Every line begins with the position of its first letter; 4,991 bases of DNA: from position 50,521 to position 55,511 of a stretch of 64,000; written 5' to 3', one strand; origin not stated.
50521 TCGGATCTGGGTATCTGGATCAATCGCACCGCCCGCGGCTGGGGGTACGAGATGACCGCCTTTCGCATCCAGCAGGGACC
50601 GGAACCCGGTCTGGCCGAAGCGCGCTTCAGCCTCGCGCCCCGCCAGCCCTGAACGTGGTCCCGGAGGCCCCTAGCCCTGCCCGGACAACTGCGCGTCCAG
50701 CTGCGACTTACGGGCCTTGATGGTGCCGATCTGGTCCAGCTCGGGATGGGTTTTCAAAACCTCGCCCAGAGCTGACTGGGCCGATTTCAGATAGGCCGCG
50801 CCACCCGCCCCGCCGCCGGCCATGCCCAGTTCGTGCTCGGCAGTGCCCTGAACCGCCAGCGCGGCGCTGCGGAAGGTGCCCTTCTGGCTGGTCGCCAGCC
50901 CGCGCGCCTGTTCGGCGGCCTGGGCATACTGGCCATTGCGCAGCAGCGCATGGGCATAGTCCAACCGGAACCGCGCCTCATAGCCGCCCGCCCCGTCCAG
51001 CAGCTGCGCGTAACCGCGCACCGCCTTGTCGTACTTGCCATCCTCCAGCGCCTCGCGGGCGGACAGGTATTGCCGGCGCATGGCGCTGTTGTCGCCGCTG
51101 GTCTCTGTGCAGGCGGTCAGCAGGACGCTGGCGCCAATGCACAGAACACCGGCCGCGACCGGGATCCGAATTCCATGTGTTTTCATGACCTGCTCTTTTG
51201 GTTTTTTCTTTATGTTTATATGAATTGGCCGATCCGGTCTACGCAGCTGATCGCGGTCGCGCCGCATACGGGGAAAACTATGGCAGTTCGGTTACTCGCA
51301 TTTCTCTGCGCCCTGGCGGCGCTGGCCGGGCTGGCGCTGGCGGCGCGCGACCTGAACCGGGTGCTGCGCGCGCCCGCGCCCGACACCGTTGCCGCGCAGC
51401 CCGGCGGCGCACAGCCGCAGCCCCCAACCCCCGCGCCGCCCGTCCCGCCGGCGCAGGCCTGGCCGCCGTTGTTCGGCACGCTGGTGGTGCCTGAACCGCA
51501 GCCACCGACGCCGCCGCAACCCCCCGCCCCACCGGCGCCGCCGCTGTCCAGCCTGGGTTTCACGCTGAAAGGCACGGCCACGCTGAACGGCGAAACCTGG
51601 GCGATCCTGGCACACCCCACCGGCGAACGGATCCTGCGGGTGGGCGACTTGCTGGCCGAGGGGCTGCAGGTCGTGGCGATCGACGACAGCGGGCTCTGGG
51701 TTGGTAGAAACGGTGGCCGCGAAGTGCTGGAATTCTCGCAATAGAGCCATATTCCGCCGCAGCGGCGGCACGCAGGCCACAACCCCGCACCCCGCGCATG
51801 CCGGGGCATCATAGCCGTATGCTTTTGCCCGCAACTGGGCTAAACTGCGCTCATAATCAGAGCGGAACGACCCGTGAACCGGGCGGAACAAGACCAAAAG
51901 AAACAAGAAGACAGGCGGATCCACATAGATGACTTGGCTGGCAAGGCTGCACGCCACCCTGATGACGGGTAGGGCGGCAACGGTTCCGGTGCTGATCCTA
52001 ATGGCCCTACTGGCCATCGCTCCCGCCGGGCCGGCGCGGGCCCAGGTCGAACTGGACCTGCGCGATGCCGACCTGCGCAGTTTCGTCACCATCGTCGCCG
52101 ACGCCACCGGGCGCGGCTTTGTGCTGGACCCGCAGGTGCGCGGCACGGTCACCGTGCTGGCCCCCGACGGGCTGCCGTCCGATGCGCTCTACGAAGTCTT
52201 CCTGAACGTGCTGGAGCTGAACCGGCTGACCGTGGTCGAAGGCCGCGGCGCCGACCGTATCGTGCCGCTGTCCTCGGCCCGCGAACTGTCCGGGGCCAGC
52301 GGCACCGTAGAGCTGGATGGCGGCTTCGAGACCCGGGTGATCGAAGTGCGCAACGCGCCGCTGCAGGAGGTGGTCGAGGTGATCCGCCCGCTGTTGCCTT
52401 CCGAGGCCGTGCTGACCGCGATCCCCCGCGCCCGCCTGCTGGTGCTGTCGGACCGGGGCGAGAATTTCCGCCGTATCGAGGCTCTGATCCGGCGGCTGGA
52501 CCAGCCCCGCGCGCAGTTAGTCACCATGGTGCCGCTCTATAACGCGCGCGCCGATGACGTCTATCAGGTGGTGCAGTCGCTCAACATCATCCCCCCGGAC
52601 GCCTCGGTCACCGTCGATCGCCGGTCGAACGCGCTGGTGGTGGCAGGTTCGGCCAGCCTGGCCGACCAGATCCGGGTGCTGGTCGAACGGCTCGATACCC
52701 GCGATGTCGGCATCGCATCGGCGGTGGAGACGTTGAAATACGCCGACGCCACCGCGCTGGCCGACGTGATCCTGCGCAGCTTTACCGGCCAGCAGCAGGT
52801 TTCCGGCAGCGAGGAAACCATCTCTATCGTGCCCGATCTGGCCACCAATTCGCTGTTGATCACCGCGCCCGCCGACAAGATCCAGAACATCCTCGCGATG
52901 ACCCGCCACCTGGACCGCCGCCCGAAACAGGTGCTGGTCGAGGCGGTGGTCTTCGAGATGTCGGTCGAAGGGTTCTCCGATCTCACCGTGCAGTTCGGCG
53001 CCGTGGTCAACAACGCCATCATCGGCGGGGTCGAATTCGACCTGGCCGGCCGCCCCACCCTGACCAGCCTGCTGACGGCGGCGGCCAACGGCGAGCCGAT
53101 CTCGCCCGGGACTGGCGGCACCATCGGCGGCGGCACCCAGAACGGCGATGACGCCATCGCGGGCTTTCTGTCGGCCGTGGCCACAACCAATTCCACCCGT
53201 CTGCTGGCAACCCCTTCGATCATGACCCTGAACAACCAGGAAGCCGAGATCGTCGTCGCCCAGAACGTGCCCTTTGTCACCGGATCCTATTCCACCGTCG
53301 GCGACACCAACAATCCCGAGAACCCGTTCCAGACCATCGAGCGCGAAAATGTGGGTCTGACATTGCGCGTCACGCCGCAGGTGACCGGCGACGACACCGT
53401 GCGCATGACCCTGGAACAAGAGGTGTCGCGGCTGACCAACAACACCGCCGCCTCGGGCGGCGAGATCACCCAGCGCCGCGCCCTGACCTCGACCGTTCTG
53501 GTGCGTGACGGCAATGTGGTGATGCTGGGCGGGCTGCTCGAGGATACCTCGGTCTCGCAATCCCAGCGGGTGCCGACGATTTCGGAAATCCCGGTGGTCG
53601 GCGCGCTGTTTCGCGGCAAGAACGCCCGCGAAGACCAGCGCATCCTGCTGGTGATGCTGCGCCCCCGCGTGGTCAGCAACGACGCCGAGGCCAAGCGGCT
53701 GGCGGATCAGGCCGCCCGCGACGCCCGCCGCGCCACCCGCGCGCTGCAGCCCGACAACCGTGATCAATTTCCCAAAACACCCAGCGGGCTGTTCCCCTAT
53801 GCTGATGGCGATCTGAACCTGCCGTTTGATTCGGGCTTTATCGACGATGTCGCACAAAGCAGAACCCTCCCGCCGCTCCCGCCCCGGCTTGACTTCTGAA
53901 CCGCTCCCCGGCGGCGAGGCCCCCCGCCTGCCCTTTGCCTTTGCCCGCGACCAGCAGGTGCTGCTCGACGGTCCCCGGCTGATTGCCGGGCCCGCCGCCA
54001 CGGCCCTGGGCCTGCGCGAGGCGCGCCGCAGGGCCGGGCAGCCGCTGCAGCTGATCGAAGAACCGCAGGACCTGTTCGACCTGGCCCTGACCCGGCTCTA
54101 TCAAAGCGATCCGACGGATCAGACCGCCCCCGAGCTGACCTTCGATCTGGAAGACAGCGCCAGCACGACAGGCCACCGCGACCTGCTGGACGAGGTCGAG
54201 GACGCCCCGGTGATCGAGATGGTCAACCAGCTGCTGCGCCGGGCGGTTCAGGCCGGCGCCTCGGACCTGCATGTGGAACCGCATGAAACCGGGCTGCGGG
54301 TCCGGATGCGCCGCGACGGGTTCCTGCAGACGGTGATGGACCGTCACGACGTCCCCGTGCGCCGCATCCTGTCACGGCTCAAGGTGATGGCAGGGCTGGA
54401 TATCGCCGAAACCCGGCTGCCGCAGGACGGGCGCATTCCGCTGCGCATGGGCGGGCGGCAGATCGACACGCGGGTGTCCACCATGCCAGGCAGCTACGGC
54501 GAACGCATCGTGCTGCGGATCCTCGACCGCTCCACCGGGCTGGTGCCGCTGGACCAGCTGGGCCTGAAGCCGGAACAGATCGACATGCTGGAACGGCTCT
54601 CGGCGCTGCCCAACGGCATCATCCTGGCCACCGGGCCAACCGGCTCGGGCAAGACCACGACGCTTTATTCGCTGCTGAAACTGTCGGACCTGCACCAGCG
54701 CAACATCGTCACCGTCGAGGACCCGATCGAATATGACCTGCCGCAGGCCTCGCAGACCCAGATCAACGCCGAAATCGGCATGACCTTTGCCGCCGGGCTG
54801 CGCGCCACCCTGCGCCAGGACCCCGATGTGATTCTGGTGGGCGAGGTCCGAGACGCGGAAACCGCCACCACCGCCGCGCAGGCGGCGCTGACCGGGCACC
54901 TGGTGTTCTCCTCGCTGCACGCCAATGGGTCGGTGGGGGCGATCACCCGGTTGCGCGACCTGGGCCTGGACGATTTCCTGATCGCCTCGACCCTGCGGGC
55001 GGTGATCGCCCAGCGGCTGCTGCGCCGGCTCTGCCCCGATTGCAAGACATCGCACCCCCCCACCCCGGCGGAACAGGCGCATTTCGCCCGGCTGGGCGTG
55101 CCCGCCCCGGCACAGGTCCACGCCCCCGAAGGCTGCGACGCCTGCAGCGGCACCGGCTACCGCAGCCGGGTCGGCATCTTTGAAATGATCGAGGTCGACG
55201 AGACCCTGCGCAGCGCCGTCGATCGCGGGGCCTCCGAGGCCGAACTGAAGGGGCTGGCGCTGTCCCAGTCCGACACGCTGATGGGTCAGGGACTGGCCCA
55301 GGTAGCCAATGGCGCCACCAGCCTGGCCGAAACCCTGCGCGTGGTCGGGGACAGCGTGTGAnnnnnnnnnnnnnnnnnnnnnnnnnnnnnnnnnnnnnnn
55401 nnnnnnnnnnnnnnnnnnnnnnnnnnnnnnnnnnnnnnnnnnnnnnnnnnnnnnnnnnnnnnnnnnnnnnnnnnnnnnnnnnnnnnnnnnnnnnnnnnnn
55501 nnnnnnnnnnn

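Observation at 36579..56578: Candidate undescribed system: dedicated T2SS with linked fibre cargo, Sel1 proteins and a permease-propeller, nested in a sulfated-polysaccharide locus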

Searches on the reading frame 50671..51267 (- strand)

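Call 93: search_protein_families(library=pfam, proteins=[window:50671-51267:-], max_evalue=1)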
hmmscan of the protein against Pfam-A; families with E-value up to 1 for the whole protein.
window:50671-51267:- (198 aa): 7 families
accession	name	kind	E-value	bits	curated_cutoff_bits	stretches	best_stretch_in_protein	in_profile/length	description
PF24575.1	TPR_Slam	-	4.9e-05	24.1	35.2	1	65-120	49-103/104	Surface lipoprotein assembly modifier, N-terminal TPR repeats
PF14559.12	TPR_19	-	8e-05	23.3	25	1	73-121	1-48/68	Tetratricopeptide repeat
PF13432.12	TPR_16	-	0.0034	18.2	32.7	1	67-124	1-57/65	Tetratricopeptide repeat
PF13428.12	TPR_14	-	0.029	15.5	23.5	1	100-125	3-28/44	Tetratricopeptide repeat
PF13512.12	TPR_18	-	0.075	13.6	21.9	1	60-121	7-70/145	Tetratricopeptide repeat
PF12895.13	ANAPC3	-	0.2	12.4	27.2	1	78-124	4-49/82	Anaphase-promoting complex, cyclosome, subunit 3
PF13431.12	TPR_17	-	0.25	12.2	24.4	0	99-117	14-32/34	Tetratricopeptide repeat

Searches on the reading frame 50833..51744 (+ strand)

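Call 4: search_protein_families(library=pfam, proteins=[window:50833-51744:+], max_evalue=0.01)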
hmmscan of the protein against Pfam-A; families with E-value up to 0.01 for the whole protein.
window:50833-51744:+ (303 aa): 1 family
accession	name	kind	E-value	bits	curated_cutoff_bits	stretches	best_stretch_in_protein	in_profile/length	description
PF11356.14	T2SSC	-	2.7e-05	24.5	27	1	213-300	54-140/141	Type II secretion system protein C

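Call 11: search_protein_families(library=ncbifam, proteins=[window:50833-51744:+], max_evalue=0.01)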
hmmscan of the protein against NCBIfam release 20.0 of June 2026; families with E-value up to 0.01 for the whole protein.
window:50833-51744:+ (303 aa): 1 family
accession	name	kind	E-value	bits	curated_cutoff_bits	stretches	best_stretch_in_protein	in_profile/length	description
NF041515.1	GspC_delta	equivalog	0.00019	21.3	150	1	169-301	18-163/311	type II secretion system protein GspC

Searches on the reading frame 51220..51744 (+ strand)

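Call 93: search_protein_families(library=pfam, proteins=[window:51220-51744:+], max_evalue=1)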
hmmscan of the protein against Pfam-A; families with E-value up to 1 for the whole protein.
window:51220-51744:+ (174 aa): 3 families
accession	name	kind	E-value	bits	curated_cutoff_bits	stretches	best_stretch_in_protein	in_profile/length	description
PF11356.14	T2SSC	-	7.5e-06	26.3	27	1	84-171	54-140/141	Type II secretion system protein C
PF23893.1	Y4YQ_C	-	0.032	14.5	27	1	137-166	20-49/53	Uncharacterised protein Y4YQ C-terminal domain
PF19495.4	DUF6030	-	0.62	10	26.7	0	24-85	2-66/254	Family of unknown function (DUF6030)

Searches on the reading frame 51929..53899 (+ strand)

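Call 4: search_protein_families(library=pfam, proteins=[window:51929-53899:+], max_evalue=0.01)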
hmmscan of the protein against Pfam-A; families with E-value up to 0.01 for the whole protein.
window:51929-53899:+ (656 aa): 3 families
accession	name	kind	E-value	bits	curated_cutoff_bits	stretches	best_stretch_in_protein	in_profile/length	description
PF00263.26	Secretin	-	6.5e-43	146.7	27.5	1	417-582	2-168/169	Bacterial type II and III secretion system protein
PF03958.22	Secretin_N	-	3.2e-32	111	28.2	3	135-196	1-69/69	Bacterial type II/III secretion system short domain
PF21305.2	type_II_gspD_N0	-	5.8e-19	68.2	27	1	42-108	1-68/71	GspD-like, N0 domain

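Call 11: search_protein_families(library=ncbifam, proteins=[window:51929-53899:+], max_evalue=0.01)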
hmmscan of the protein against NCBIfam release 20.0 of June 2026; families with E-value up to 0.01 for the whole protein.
window:51929-53899:+ (656 aa): 8 families
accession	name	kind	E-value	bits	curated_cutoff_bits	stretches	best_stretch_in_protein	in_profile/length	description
TIGR02517.1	type_II_gspD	equivalog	1.4e-124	416.8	351.35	2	293-591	297-599/600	type II secretion system secretin GspD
TIGR02515.1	IV_pilus_PilQ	subfamily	7.8e-53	180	284.35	2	267-582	102-427/428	type IV pilus secretin PilQ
TIGR02519.1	pilus_MshL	equivalog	5.9e-32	110.8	250.2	1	305-582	6-290/290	pilus (MSHA type) biogenesis protein MshL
TIGR02516.1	type_III_yscC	equivalog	3.1e-31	108.4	238.45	1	200-583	79-462/463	type III secretion system outer membrane ring subunit SctC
NF010083.0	PRK13568.1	equivalog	1.3e-24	86.7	554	2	414-583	256-418/419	DNA uptake porin HofQ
NF011873.0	PRK15346.1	equivalog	1.7e-17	63.3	524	1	294-584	229-496/499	EscC/YscC/HrcC family type III secretion system outer membrane ring protein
NF007851.2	PRK10560.1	exception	9.5e-16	57.6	598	1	249-583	103-410/412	DNA uptake porin HofQ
NF042912.1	Amuc_1098_fam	equivalog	2.2e-09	35.9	750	1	514-582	728-796/805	Amuc_1098 family type IV pilus outer membrane protein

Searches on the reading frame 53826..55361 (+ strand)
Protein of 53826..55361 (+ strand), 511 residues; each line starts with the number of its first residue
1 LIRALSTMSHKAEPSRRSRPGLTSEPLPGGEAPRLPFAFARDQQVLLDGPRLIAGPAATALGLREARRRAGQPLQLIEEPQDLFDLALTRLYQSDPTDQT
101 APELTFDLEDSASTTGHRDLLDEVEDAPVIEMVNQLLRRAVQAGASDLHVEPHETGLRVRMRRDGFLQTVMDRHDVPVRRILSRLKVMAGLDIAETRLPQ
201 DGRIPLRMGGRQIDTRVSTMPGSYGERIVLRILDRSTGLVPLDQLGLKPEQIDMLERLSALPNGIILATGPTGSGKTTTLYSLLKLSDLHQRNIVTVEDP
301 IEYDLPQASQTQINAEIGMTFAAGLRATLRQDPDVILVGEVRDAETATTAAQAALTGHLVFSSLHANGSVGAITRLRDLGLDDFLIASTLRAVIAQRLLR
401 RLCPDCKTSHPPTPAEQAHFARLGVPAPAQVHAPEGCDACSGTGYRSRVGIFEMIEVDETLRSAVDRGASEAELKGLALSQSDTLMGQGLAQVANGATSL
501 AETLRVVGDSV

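Call 4: search_protein_families(library=pfam, proteins=[window:53826-55361:+], max_evalue=0.01)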
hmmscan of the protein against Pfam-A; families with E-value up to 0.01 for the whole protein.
window:53826-55361:+ (511 aa): 6 families
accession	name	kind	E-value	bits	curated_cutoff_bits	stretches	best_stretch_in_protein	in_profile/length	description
PF00437.27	T2SSE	-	1.4e-126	422.6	24.9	1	123-505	2-370/370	Type II/IV secretion system protein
PF22341.1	GSPE_N1E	-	1.6e-10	41.4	27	1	34-92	1-64/64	GSPII protein E, N1E domain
PF13579.12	Glyco_trans_4_4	-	0.00019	22.3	29.7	1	319-432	57-154/158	Glycosyl transferase 4-like domain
PF13401.12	AAA_22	-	0.00033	21.4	27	1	263-322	5-59/130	AAA domain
PF13604.12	AAA_30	-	0.00075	19.7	27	1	247-287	2-42/191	AAA domain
PF00005.33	ABC_tran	-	0.0096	17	25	0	265-323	13-67/137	ABC transporter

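Call 13: search_protein_families(library=ncbifam, proteins=[window:53826-55361:+], max_evalue=0.0001)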
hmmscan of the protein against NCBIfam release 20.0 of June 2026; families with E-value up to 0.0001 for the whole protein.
window:53826-55361:+ (511 aa): 17 families
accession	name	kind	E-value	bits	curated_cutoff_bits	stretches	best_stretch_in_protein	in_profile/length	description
TIGR02533.1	type_II_gspE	equivalog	2.2e-160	534.5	630.25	1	34-506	3-485/486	type II secretion system ATPase GspE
TIGR02538.1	type_IV_pilB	equivalog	4.1e-135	451.6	675.65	1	113-507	164-562/564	type IV-A pilus assembly ATPase PilB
NF007755.0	PRK10436.1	equivalog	1.2e-124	416.5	617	1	116-509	72-461/465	type II secretion system protein GspE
NF053534.1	T4PilAsmATPsTfpB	equivalog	1.5e-117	393.4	850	1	123-507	195-582/584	type IV pilus assembly ATPase TfpB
NF041000.1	ATPase_ComGA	equivalog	4e-76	255.5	300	1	135-400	2-266/267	competence type IV pilus ATPase ComGA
TIGR01420.1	pilT_fam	subfamily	4.5e-48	164.2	319.1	1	133-401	2-270/343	PilT/PilU family type 4a pilus ATPase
TIGR02525.1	plasmid_TraJ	equivalog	2.5e-24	86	368.3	1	230-379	122-272/372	plasmid transfer ATPase TraJ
TIGR02524.1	dot_icm_DotB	equivalog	3.3e-22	79.2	463.3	1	260-378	131-258/358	Dot/Icm type IV secretion system ATPase DotB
NF058587.1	archaellum_moto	equivalog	3.2e-16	59.2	550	1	266-376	278-393/527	archaellum flagellar ATPase motor FlaI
TIGR02788.1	VirB11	equivalog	4e-14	52.4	249.95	1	266-381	147-267/308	P-type DNA transfer ATPase VirB11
TIGR03819.1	heli_sec_ATPase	hypoth_equivalog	5.3e-14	52.2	373.15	1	174-394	92-315/340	TadA family conjugal transfer-associated ATPase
TIGR02782.1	TrbB_P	equivalog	1.6e-13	50.6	304.55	1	250-379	124-255/303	P-type conjugative transfer ATPase TrbB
NF010469.0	PRK13894.1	subfamily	1.1e-11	44.7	508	1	265-379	151-267/320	conjugal transfer ATPase TrbB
NF053672.1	bindosome_BasE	exception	3.7e-10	39.2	1000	1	268-380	275-393/512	bindosome assembly system ATPase subunit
NF010407.0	PRK13833.1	subfamily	7.1e-10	38.8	499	1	266-380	147-263/323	conjugal transfer protein TrbB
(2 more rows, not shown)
